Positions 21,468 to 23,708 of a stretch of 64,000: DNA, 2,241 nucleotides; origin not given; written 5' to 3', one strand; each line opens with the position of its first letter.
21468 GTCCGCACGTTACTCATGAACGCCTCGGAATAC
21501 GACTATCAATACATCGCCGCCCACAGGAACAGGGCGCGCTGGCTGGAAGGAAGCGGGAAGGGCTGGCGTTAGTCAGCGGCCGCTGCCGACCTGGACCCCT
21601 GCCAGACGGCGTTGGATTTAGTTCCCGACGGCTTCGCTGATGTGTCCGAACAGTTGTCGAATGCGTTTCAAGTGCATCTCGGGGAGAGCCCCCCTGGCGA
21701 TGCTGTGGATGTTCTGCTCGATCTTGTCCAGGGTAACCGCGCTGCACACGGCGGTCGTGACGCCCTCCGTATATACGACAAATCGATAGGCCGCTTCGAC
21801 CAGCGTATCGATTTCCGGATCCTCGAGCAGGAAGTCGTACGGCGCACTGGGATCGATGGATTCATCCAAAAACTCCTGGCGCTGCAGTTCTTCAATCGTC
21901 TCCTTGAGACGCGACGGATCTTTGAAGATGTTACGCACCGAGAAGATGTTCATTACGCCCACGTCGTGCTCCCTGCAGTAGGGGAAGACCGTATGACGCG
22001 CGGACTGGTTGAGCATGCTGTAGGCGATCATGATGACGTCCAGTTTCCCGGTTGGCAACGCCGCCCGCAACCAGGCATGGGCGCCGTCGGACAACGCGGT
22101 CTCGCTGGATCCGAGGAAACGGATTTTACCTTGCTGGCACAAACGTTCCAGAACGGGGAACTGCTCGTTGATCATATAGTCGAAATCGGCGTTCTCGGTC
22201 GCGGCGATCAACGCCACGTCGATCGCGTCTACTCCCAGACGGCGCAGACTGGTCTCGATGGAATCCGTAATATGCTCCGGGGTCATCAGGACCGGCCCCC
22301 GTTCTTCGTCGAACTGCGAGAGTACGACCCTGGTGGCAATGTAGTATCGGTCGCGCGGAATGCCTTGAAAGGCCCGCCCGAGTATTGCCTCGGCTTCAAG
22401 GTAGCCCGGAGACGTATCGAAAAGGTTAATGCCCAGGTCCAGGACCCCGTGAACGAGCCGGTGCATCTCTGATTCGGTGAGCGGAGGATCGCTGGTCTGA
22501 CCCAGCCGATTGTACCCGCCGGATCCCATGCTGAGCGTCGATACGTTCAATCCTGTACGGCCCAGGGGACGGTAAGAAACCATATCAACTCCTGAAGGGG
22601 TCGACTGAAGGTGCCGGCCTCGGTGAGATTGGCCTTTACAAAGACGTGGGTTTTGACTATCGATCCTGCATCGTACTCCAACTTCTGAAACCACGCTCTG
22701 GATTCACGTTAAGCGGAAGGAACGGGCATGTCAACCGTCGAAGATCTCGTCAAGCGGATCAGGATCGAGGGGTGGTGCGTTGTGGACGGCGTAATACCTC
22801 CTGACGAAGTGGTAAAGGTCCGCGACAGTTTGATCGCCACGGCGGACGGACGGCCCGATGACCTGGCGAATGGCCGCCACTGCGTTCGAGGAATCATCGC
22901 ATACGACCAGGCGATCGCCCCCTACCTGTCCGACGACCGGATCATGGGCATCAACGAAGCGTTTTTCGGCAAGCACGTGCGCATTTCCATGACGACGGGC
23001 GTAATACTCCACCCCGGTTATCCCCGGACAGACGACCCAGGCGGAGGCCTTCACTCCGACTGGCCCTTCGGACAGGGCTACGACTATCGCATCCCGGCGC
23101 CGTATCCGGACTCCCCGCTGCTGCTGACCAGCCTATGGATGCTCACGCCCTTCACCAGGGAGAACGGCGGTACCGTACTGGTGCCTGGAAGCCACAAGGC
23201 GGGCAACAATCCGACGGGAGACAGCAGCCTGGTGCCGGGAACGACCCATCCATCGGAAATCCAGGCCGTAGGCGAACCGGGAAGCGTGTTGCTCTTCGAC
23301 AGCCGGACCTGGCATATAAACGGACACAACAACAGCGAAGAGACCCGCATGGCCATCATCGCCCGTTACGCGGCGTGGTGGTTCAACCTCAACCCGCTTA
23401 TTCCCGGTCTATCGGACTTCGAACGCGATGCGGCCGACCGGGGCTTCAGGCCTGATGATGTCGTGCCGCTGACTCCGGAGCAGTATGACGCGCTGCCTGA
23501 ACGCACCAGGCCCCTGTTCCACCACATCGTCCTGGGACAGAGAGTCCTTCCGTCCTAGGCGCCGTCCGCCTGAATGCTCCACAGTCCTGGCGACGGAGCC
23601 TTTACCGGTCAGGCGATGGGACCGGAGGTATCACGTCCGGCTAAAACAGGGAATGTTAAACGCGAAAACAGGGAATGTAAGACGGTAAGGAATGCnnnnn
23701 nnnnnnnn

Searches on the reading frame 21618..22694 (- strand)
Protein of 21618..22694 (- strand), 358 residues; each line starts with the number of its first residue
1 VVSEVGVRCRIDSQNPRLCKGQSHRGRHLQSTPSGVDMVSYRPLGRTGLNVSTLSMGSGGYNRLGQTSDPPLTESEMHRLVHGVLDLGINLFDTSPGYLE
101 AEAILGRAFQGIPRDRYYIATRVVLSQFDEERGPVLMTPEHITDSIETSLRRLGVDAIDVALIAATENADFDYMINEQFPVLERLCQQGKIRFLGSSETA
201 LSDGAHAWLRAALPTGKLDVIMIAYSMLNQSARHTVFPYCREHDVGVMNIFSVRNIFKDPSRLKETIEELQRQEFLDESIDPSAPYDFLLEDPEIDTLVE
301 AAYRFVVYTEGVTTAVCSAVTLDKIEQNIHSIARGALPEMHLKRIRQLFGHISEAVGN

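Call 50: search_protein_families(library=pfam, proteins=[window:21618-22694:-], max_evalue=0.00001)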
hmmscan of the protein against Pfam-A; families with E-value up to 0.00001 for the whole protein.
window:21618-22694:- (358 aa): 1 family
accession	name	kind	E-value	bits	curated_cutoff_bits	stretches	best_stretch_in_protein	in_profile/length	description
PF00248.27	Aldo_ket_red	-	4.8e-38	131.3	24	1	60-348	5-289/291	Aldo/keto reductase family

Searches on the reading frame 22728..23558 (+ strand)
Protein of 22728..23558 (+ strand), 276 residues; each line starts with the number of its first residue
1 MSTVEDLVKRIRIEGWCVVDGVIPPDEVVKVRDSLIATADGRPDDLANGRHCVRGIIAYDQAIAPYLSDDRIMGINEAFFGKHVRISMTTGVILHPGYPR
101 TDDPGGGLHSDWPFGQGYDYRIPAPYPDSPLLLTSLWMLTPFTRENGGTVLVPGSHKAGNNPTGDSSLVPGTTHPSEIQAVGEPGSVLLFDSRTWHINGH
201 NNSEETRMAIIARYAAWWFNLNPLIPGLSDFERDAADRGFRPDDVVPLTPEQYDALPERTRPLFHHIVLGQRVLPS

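Call 50: search_protein_families(library=pfam, proteins=[window:22728-23558:+], max_evalue=0.00001)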
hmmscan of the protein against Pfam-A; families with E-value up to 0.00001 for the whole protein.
window:22728-23558:+ (276 aa): 1 family
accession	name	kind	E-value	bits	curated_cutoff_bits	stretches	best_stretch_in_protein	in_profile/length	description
PF05721.19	PhyH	-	1.2e-18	68.6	22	1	15-209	5-213/213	Phytanoyl-CoA dioxygenase (PhyH)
